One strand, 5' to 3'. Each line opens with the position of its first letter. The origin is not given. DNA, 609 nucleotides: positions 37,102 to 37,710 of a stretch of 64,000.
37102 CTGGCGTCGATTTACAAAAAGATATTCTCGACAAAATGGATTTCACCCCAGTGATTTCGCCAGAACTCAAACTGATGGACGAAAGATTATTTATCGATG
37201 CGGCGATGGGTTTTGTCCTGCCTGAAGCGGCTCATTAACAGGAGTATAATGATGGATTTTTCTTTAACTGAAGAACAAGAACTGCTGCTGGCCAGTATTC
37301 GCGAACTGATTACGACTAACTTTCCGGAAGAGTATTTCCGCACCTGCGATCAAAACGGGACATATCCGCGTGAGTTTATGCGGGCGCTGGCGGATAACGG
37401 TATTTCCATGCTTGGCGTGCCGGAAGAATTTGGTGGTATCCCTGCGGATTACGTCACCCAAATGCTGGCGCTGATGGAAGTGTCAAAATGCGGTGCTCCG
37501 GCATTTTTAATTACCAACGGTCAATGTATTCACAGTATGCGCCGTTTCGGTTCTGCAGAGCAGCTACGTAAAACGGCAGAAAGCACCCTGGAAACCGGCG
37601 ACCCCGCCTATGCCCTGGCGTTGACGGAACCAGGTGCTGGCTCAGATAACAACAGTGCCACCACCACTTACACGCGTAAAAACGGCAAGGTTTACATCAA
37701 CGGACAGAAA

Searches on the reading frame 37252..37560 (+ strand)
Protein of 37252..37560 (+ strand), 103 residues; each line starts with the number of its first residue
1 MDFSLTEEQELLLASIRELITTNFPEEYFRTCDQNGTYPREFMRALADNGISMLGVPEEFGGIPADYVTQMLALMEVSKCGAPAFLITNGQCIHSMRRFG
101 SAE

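Call 24: list_cluster_members(proteins=[window:37252-37560:+, window:37252-37704:+, window:37252-37767:+, window:37252-37800:+, window:37252-37803:+, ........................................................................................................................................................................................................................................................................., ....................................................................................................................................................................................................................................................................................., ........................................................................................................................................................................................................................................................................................, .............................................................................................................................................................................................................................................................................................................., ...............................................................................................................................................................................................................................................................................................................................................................])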
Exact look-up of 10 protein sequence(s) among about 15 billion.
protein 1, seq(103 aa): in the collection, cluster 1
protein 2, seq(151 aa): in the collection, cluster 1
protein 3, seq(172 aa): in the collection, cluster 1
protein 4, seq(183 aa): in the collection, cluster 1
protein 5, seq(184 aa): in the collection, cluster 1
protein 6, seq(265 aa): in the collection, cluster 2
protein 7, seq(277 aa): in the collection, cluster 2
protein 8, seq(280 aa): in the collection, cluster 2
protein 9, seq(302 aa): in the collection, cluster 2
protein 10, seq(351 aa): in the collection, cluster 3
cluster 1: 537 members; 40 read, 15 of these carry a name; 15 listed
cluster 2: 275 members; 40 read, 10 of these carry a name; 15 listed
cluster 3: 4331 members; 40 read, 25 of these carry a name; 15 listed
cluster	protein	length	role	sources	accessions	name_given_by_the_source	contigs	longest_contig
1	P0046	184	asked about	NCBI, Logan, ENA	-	-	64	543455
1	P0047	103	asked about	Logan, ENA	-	-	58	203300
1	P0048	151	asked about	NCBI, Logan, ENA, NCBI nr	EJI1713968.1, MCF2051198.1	acyl-CoA dehydrogenase family protein, partial [Escherichia coli] | acyl-CoA dehydrogenase family protein [Escherichia coli]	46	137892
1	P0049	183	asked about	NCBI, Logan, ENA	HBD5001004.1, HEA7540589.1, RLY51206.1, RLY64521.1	TPA: acyl-CoA dehydrogenase family protein, partial [Escherichia coli]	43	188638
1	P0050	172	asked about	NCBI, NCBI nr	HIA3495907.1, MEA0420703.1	TPA: acyl-CoA dehydrogenase family protein, partial [Escherichia coli] | acyl-CoA dehydrogenase family protein [Escherichia coli]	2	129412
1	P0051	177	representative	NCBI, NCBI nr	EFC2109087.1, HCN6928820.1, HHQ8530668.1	TPA: acyl-CoA dehydrogenase family protein, partial [Escherichia coli] | acyl-CoA dehydrogenase [Escherichia coli]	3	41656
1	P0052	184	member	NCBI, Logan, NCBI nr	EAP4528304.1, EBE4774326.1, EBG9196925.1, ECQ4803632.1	hypothetical protein C5J62_03645 [Salmonella enterica] | hypothetical protein [Salmonella enterica]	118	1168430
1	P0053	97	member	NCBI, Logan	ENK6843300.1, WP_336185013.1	acyl-CoA dehydrogenase family protein, partial [Shigella boydii]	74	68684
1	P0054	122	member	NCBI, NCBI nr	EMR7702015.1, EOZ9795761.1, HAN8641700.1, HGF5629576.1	TPA: acyl-CoA dehydrogenase, partial [Escherichia coli] | acyl-CoA dehydrogenase [Escherichia coli]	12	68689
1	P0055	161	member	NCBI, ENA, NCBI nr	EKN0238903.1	acyl-CoA dehydrogenase family protein, partial [Citrobacter freundii] | acyl-CoA dehydrogenase family protein [Citrobacter freundii]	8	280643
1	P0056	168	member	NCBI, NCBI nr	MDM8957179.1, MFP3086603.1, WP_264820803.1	acyl-CoA dehydrogenase family protein, partial [Escherichia coli] | acyl-CoA dehydrogenase family protein [Escherichia coli]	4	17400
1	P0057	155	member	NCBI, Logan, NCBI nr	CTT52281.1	Putative acyl-CoA dehydrogenase [Escherichia coli]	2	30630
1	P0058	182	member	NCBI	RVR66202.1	acyl-CoA dehydrogenase, partial [Citrobacter freundii]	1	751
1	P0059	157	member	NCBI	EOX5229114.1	acyl-CoA dehydrogenase family protein, partial [Escherichia coli]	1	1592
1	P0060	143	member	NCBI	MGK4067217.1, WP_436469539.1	acyl-CoA dehydrogenase family protein, partial [Escherichia coli]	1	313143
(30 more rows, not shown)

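Call 32: find_encoding_contigs(protein=P0046, flank=1500, max_places=8)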
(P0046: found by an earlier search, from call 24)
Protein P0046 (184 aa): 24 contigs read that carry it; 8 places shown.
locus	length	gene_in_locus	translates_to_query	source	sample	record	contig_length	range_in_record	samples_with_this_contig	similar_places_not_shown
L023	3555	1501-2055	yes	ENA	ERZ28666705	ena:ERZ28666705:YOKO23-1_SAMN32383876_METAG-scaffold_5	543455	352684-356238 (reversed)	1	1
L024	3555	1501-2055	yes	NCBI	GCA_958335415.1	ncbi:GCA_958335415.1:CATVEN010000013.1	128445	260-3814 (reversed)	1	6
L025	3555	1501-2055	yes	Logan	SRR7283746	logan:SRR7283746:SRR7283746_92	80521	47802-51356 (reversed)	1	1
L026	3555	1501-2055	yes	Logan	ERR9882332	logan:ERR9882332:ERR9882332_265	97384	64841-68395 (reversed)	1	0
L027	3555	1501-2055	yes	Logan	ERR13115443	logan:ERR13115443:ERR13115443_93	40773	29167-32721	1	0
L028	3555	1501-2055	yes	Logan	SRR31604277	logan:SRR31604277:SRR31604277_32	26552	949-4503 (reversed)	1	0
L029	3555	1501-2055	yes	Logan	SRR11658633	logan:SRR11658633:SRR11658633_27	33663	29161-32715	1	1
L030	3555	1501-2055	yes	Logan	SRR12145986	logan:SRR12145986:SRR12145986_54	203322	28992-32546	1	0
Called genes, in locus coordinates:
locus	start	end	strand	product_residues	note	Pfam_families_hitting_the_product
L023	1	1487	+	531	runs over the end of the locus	PF01144:CoA_trans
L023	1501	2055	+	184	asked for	PF02771:Acyl-CoA_dh_N, PF02770:Acyl-CoA_dh_M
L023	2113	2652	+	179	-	PF00441:Acyl-CoA_dh_1, PF08028:Acyl-CoA_dh_2, PF22924:ACOX_C_alpha1 (weak)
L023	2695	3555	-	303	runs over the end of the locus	PF02311:AraC_binding, PF07883:Cupin_2, PF00165:HTH_AraC (faint), PF12833:HTH_18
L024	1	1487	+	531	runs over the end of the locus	PF01144:CoA_trans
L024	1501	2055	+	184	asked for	PF02771:Acyl-CoA_dh_N, PF02770:Acyl-CoA_dh_M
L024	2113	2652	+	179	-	PF00441:Acyl-CoA_dh_1, PF08028:Acyl-CoA_dh_2, PF22924:ACOX_C_alpha1 (weak)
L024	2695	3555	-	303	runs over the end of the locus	PF02311:AraC_binding, PF07883:Cupin_2, PF00165:HTH_AraC (faint), PF12833:HTH_18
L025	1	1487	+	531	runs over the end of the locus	PF01144:CoA_trans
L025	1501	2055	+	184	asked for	PF02771:Acyl-CoA_dh_N, PF02770:Acyl-CoA_dh_M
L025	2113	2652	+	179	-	PF00441:Acyl-CoA_dh_1, PF08028:Acyl-CoA_dh_2, PF22924:ACOX_C_alpha1 (weak)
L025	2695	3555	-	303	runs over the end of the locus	PF02311:AraC_binding, PF07883:Cupin_2, PF00165:HTH_AraC (faint), PF12833:HTH_18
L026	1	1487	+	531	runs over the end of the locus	PF01144:CoA_trans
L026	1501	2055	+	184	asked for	PF02771:Acyl-CoA_dh_N, PF02770:Acyl-CoA_dh_M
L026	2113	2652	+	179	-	PF00441:Acyl-CoA_dh_1, PF08028:Acyl-CoA_dh_2, PF22924:ACOX_C_alpha1 (weak)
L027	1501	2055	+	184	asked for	PF02771:Acyl-CoA_dh_N, PF02770:Acyl-CoA_dh_M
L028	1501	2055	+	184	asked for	PF02771:Acyl-CoA_dh_N, PF02770:Acyl-CoA_dh_M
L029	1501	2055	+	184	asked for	PF02771:Acyl-CoA_dh_N, PF02770:Acyl-CoA_dh_M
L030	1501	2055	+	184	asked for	PF02771:Acyl-CoA_dh_N, PF02770:Acyl-CoA_dh_M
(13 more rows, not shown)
